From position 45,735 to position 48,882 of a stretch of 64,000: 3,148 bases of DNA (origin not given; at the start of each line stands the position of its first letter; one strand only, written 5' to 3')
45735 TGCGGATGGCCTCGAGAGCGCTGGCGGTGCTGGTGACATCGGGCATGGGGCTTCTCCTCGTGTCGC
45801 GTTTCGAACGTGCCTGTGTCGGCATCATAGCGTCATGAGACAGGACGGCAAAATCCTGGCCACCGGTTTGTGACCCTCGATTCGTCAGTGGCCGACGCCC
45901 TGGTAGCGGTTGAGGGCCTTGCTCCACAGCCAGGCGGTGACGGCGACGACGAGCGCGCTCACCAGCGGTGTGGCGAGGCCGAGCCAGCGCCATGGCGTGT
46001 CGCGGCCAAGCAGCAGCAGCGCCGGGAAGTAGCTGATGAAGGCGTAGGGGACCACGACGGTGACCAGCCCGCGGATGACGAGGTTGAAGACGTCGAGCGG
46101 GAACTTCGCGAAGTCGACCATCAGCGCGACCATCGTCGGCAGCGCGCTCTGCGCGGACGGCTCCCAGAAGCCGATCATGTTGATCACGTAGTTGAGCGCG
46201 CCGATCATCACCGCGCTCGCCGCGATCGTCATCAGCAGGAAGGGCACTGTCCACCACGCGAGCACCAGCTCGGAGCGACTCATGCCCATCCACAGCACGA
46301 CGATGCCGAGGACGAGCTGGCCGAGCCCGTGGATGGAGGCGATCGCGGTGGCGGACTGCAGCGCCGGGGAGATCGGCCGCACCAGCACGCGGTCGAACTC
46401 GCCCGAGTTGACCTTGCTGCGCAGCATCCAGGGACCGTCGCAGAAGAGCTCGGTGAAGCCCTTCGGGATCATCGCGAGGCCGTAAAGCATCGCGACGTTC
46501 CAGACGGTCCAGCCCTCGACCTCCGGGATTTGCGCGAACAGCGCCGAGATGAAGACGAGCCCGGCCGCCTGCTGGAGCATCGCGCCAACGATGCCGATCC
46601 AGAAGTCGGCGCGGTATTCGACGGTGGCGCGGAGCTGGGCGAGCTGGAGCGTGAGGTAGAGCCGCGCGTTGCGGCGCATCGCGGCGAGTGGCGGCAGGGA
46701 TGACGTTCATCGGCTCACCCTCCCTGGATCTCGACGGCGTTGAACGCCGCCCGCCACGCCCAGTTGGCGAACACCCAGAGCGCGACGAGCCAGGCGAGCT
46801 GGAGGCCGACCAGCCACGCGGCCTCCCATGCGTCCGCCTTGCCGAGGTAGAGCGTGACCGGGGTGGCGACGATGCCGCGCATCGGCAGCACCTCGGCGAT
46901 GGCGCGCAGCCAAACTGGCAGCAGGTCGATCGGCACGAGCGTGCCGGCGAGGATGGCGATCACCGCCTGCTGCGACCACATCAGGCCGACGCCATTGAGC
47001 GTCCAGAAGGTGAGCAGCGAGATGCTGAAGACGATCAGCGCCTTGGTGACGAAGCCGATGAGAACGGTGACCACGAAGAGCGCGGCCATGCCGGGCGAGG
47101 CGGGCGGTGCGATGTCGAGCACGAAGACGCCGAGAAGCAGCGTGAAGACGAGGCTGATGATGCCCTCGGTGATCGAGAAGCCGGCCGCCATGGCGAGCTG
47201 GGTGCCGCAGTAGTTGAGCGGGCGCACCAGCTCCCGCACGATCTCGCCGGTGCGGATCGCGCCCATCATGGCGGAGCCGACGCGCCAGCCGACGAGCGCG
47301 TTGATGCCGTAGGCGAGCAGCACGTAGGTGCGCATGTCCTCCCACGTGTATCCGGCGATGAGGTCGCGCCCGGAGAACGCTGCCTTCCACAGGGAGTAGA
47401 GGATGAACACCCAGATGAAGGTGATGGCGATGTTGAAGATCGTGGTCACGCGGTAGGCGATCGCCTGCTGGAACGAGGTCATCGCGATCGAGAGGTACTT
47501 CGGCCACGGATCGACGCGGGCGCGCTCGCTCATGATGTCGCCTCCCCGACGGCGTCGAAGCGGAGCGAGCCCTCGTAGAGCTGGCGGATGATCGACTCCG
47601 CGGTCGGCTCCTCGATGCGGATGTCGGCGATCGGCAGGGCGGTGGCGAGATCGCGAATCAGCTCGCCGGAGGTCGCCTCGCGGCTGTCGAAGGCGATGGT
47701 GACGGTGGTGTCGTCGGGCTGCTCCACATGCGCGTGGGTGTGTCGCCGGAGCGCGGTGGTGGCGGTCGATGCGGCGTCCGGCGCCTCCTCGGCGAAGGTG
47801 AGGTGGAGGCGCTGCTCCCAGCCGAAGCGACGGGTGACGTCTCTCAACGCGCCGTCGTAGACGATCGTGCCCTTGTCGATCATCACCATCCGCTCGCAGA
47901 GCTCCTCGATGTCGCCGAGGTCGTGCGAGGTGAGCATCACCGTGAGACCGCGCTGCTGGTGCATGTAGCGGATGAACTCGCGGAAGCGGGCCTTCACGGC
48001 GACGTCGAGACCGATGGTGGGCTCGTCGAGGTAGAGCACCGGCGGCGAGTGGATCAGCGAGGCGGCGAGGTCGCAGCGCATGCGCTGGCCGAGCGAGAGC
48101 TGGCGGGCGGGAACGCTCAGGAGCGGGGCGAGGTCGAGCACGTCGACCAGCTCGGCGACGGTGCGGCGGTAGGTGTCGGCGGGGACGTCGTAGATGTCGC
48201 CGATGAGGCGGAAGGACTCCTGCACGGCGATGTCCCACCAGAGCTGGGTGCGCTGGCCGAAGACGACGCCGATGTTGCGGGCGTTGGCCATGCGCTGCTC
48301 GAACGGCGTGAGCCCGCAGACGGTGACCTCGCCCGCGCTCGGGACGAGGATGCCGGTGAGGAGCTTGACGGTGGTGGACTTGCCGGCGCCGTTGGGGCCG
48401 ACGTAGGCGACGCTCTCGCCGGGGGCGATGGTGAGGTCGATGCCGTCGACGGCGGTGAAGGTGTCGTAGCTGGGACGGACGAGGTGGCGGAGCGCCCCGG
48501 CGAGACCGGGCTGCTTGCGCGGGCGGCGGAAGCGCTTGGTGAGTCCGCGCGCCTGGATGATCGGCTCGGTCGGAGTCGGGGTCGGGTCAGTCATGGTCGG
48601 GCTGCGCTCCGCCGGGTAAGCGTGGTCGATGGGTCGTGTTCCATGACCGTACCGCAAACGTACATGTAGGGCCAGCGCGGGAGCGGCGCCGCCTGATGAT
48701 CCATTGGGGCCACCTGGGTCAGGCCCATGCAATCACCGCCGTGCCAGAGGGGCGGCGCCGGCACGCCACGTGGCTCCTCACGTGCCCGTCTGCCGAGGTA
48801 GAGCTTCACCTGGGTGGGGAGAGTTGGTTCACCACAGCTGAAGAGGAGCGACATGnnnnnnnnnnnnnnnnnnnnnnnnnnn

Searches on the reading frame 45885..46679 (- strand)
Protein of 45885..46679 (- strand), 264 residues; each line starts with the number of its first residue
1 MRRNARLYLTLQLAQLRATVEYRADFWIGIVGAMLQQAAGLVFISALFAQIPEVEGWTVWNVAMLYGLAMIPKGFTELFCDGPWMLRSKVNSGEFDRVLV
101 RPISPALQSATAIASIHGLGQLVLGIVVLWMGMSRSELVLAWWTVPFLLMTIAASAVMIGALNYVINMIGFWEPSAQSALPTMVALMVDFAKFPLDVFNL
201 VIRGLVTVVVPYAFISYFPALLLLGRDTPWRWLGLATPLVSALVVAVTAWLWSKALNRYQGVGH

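Call 4: search_protein_families(library=pfam, proteins=[window:45885-46679:-], max_evalue=0.1)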
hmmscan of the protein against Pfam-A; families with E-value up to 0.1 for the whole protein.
window:45885-46679:- (264 aa): 1 family
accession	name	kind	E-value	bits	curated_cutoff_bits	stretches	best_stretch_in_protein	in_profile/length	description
PF06182.17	ABC2_membrane_6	-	3.4e-40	138.7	22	1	36-263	3-229/229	ABC-2 family transporter protein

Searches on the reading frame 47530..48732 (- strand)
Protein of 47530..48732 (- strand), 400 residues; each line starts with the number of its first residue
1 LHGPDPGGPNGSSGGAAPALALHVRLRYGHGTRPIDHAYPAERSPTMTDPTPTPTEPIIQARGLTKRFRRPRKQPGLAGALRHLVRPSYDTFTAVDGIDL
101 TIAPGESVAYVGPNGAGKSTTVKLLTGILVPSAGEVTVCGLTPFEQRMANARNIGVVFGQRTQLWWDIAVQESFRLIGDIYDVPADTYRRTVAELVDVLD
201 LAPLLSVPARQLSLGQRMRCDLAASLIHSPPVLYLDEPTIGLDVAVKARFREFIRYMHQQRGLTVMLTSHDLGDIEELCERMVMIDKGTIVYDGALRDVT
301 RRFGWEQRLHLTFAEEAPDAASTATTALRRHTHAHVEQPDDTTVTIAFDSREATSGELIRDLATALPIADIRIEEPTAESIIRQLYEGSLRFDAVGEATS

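Call 4: search_protein_families(library=pfam, proteins=[window:47530-48732:-], max_evalue=0.1)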
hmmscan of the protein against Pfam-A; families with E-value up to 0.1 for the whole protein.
window:47530-48732:- (400 aa): 6 families
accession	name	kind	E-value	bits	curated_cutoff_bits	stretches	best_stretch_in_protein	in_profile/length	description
PF00005.33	ABC_tran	-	1.2e-23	84.6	25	1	96-239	2-136/137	ABC transporter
PF13304.12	AAA_21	-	5.6e-13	50.1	27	1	207-272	233-300/304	AAA domain, putative AbiEii toxin, Type IV TA system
PF13401.12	AAA_22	-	0.005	17.6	27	0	109-173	9-33/130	AAA domain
PF13555.12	AAA_29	-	0.009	16.2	27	1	97-133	14-50/61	P-loop containing region of AAA domain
PF08477.19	Roc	-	0.012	16.2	27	0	108-182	2-77/119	Ras of Complex, Roc, domain of DAPkinase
PF00910.28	RNA_helicase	-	0.087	13.8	21.5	0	110-204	3-80/105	RNA helicase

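Call 58: find_related_loci(query=window:47530-48594:-, collection=genome_contigs, flank=10000)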
Query window:47530-48594:- (354 aa) in genome_contigs; peptide patterns used: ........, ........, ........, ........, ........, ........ (x = any residue, [..] = any of these).
599 stretches matched a pattern (row limit reached: there are more); 543 encode a relative of the query (tblastn E <= 1e-3); the best 80 are kept; 80 distinct loci.
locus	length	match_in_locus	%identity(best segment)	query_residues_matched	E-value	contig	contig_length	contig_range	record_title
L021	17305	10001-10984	48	13-341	9e-105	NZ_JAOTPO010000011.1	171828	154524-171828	Alkalihalobacterium chitinilyticum strain MEB 203 NODE_11_length_171828_cov_35.9864, whole genome shotgun sequence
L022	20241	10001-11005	48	10-345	4e-104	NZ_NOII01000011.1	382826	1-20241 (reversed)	Fictibacillus aquaticus strain GDSW-R2A3 contig_11, whole genome shotgun sequence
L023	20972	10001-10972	48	12-341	2e-103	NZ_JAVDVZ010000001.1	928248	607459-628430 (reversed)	Neobacillus niacini strain BE203 Ga0466824_01, whole genome shotgun sequence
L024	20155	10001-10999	49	12-345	2e-103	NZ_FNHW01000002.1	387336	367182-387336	Fictibacillus solisalsi strain CGMCC 1.6854, whole genome shotgun sequence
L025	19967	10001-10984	49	12-341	4e-103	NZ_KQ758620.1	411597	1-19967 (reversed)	Fictibacillus enclensis strain NIO-1003 Scaffold4, whole genome shotgun sequence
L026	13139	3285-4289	48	10-345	4e-103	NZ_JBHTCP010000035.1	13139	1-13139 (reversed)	Fictibacillus iocasae strain CGMCC 1.16031 soapdenovo_K_105_35, whole genome shotgun sequence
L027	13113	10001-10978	47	13-341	4e-103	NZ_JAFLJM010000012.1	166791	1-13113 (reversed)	Alkalihalobacillus sp. BA299 12, whole genome shotgun sequence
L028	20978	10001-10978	48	13-341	1e-102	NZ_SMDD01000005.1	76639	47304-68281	Laceyella sacchari strain DSM 43356 Ga0244645_105, whole genome shotgun sequence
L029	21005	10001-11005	47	10-345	2e-102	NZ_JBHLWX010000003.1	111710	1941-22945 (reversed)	Fictibacillus phosphorivorans strain CCM 8426 velvet_auto_83_3, whole genome shotgun sequence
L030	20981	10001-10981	46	13-341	2e-102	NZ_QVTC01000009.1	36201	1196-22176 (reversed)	Bacillus sp. V59.32b DSM-105191_1__paired__trimmed__paired__contig_9, whole genome shotgun sequence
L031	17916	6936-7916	46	12-341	2e-102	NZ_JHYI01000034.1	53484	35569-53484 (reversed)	Alkalihalobacillus bogoriensis ATCC BAA-922 T323DRAFT_scaffold00025.25_C, whole genome shotgun sequence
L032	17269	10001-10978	47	13-341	2e-102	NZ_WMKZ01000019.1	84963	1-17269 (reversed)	Alkalihalobacterium elongatum strain MEB199 NODE_19_length_84963_cov_119.592265, whole genome shotgun sequence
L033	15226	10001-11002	45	10-345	4e-102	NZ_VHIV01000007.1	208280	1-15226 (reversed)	Bacillus dicomae strain MHSD28 Contig_7, whole genome shotgun sequence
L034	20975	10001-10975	49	13-340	4e-102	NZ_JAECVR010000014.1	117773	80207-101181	Paenactinomyces guangxiensis strain CICC 11033=CGMCC 4.7156 NODE_14_length_117773_cov_2.300882, whole genome shotgun seq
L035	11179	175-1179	47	10-345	3e-102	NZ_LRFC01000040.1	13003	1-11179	Fictibacillus phosphorivorans strain P7IIIA Contig_8, whole genome shotgun sequence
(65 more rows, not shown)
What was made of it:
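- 45885..48594 (-): Context, host-like composition: ABC-2 exporter operon directly downstream of the pair on the same strand (ATPase 47530-48594; an unmatched ORF at ~46715-47480 whose frame was not resolved here and which is presumed to be a second permease; and a permease at 45885-46679 that matches PF06182). No terminator-like site separates it from the cassette. Its nearest retrievable homologues are Bacillales at 45-49% identity (call 58).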
